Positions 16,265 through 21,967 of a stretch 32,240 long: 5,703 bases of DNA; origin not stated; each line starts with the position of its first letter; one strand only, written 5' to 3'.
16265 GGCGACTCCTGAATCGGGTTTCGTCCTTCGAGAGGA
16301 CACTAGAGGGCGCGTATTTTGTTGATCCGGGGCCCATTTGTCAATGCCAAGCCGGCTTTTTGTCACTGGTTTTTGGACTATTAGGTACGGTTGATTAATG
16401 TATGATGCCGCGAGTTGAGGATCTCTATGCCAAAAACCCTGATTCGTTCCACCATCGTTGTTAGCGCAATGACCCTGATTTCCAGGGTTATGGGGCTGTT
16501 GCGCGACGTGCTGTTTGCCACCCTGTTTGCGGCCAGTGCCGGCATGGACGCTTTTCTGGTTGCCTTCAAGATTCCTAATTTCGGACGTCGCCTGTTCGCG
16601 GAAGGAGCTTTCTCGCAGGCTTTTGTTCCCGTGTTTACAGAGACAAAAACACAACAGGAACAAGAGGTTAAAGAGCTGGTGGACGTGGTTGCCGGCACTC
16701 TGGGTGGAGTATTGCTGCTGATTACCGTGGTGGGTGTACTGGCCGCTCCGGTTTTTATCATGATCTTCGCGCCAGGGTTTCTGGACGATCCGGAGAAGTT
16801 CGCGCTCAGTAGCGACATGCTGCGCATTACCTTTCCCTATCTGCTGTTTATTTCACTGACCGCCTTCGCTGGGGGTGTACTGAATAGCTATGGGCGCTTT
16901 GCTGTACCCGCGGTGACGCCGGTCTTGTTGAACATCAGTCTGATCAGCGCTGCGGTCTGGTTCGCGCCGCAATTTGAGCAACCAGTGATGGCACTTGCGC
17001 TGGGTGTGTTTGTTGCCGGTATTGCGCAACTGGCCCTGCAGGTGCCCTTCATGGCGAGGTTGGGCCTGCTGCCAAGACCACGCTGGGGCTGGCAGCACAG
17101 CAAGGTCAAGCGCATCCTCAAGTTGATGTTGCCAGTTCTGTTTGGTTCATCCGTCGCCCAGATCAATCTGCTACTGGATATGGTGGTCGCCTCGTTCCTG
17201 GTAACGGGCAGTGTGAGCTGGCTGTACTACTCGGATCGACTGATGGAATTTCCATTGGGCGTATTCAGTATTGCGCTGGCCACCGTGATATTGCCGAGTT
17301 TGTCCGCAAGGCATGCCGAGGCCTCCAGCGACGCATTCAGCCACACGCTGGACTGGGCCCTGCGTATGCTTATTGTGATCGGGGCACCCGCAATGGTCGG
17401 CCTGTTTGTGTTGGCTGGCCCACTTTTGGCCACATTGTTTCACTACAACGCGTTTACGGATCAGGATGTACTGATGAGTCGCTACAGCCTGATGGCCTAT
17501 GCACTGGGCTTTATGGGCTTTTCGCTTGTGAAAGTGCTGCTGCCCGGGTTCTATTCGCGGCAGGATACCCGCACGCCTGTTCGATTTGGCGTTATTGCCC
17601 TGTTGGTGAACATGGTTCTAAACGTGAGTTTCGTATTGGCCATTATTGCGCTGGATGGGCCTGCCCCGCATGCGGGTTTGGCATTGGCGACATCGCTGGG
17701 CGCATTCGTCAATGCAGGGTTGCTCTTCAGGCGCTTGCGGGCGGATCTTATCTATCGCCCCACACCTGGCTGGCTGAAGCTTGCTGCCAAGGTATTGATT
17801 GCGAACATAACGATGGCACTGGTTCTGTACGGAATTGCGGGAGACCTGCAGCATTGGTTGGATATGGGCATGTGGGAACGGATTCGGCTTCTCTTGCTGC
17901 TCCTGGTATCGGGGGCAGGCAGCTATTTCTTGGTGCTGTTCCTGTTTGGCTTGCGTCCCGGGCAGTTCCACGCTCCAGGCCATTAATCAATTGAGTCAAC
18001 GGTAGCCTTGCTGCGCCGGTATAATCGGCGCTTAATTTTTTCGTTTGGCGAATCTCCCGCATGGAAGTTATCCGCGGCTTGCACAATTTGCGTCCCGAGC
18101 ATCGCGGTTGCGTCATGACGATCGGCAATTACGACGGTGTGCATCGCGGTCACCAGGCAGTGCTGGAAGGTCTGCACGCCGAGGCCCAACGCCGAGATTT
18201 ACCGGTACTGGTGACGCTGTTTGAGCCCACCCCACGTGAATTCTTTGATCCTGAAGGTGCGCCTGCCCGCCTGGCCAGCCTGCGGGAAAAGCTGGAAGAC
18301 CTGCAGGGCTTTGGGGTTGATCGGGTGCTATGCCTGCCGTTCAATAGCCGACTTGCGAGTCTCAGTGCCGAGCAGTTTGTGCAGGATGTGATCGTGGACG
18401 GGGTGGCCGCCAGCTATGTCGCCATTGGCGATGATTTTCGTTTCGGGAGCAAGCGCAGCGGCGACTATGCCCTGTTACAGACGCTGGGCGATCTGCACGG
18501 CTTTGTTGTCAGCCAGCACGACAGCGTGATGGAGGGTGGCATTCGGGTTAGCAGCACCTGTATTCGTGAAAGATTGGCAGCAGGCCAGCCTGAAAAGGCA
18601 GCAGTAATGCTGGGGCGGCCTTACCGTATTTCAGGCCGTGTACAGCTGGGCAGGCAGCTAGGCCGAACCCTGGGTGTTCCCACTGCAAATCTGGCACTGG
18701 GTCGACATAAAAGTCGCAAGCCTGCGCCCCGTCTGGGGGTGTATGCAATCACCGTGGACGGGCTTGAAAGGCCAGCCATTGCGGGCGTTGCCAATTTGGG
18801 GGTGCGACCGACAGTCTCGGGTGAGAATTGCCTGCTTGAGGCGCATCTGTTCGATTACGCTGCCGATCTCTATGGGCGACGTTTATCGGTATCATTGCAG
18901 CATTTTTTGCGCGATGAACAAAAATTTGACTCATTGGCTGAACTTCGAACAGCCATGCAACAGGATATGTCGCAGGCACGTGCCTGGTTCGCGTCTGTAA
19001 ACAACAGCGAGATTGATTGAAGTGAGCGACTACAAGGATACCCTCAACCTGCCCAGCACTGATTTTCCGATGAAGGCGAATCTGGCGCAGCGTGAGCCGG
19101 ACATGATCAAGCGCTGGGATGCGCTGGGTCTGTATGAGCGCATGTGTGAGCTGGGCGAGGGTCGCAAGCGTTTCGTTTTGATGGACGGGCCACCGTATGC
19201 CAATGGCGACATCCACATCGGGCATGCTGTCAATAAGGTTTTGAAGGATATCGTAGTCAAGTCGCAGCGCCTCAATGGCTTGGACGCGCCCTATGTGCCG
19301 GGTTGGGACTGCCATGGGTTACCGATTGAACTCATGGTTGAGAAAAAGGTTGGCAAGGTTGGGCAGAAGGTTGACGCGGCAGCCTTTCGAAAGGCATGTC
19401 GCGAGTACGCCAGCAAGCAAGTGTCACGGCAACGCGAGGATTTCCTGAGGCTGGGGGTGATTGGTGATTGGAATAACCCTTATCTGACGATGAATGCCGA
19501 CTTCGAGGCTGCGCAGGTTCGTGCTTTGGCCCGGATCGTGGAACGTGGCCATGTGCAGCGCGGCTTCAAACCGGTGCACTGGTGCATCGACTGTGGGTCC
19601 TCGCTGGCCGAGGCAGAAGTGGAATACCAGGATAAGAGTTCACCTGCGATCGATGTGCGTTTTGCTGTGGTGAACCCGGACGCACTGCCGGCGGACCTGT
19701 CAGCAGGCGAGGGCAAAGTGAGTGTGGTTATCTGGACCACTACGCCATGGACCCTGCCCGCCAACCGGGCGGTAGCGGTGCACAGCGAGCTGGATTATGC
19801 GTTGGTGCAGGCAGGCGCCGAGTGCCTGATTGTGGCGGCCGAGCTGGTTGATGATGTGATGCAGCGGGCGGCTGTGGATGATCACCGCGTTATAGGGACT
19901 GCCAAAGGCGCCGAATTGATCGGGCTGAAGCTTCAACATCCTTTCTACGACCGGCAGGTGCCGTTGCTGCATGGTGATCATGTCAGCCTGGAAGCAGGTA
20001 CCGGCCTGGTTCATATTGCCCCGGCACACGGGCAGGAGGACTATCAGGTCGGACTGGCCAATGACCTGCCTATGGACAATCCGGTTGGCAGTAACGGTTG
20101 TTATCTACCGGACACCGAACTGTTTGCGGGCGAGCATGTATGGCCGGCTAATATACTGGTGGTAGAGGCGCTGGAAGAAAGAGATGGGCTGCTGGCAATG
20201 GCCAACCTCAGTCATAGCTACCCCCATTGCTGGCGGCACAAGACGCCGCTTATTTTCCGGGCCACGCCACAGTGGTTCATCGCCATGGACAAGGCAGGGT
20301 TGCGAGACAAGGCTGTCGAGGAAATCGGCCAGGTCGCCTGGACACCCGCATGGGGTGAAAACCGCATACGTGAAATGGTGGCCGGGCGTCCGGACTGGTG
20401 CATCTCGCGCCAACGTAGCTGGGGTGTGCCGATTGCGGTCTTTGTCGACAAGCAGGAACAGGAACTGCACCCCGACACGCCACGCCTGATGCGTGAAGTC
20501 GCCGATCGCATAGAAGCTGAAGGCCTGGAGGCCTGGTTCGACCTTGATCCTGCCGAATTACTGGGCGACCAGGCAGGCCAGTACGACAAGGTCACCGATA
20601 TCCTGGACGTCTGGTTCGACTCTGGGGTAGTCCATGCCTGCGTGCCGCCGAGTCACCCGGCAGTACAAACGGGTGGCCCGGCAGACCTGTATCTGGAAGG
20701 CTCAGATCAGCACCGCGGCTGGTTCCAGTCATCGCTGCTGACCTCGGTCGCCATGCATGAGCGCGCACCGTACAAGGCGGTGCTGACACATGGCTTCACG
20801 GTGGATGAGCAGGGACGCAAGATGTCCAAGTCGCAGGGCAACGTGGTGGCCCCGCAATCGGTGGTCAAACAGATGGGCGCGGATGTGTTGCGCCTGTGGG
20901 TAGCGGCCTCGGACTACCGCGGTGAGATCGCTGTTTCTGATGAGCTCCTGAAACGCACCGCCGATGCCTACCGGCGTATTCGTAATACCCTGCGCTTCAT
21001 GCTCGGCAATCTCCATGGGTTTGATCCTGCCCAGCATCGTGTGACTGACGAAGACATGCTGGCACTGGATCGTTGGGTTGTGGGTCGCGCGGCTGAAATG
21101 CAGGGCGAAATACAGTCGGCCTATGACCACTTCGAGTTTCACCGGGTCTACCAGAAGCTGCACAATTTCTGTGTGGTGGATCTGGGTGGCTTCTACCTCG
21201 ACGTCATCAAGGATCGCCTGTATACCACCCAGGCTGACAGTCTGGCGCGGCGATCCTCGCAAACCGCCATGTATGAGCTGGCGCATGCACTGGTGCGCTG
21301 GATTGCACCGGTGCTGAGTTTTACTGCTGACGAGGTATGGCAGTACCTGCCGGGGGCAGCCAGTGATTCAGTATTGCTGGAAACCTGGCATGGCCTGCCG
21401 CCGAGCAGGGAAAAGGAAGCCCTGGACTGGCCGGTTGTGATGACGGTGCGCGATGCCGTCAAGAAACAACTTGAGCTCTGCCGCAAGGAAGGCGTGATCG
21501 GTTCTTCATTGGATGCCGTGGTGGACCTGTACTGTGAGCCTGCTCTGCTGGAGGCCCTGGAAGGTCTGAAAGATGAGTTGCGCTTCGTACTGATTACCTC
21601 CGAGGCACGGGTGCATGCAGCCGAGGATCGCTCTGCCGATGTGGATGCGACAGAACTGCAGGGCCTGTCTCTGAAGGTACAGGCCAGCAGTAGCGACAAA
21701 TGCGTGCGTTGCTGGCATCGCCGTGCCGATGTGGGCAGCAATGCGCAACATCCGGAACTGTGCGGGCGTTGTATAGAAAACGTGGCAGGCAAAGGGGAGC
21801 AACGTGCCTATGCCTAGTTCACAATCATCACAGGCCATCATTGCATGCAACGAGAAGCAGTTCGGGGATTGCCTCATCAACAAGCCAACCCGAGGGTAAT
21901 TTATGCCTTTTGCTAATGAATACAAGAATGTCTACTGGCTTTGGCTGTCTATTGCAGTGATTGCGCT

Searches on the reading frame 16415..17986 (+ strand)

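Call 10: search_protein_families(library=pfam, proteins=[window:16415-17986:+], max_evalue=0.001)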
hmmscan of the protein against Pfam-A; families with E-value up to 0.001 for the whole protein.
window:16415-17986:+ (523 aa): 2 families
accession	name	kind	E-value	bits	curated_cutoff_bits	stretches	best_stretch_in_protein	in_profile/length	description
PF03023.19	MurJ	-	1.9e-135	452.5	27.4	1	34-482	1-441/451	Lipid II flippase MurJ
PF01554.23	MatE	-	6.5e-05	23.1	24.9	1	95-170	74-149/161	MatE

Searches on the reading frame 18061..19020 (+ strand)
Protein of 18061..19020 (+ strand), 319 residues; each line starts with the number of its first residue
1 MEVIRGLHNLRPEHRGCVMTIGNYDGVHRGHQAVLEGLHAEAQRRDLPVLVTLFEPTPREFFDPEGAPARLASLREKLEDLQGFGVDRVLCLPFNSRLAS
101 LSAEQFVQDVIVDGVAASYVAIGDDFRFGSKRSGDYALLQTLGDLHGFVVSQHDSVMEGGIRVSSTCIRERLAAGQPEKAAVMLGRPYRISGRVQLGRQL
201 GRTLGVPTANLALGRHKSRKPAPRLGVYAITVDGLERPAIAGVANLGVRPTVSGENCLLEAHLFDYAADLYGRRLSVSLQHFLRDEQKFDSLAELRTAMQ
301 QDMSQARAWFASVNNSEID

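Call 10: search_protein_families(library=pfam, proteins=[window:18061-19020:+], max_evalue=0.001)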
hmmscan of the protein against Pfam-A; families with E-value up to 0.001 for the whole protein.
window:18061-19020:+ (319 aa): 2 families
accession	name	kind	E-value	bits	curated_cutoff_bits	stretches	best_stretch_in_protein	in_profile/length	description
PF06574.18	FAD_syn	-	3.4e-52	176.9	27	1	12-166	3-157/158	FAD synthetase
PF01687.23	Flavokinase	-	8.2e-38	129.9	19.6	1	184-310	1-124/124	Riboflavin kinase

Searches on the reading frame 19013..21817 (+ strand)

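Call 10: search_protein_families(library=pfam, proteins=[window:19013-21817:+], max_evalue=0.001)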
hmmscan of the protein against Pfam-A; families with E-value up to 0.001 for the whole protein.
window:19013-21817:+ (934 aa): 7 families
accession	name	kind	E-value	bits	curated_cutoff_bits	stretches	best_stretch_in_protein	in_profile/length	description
PF00133.28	tRNA-synt_1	-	1.1e-144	482.7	22.7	1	31-641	2-413/414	tRNA synthetases class I (I, L, M and V)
PF08264.19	Anticodon_1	-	7.3e-25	88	25.1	1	686-835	1-144/148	Anticodon-binding domain of tRNA ligase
PF09334.17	tRNA-synt_1g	-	6.3e-22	78.3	20.1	2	61-204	8-136/391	tRNA synthetases class I (M)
PF06827.20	zf-FPG_IleRS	-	1.1e-08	35.2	21.3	1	895-922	2-29/30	Zinc finger found in FPG and IleRS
PF01406.26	tRNA-synt_1e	-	7.6e-08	32.5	27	1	575-649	226-299/301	tRNA synthetases class I (C) catalytic domain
PF01921.24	tRNA-synt_1f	-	4.2e-06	26.4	27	1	580-659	261-338/360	tRNA synthetases class I (K)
PF13603.12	tRNA-synt_1_2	-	4.6e-06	26.7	25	1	236-356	21-138/185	Leucyl-tRNA synthetase, editing domain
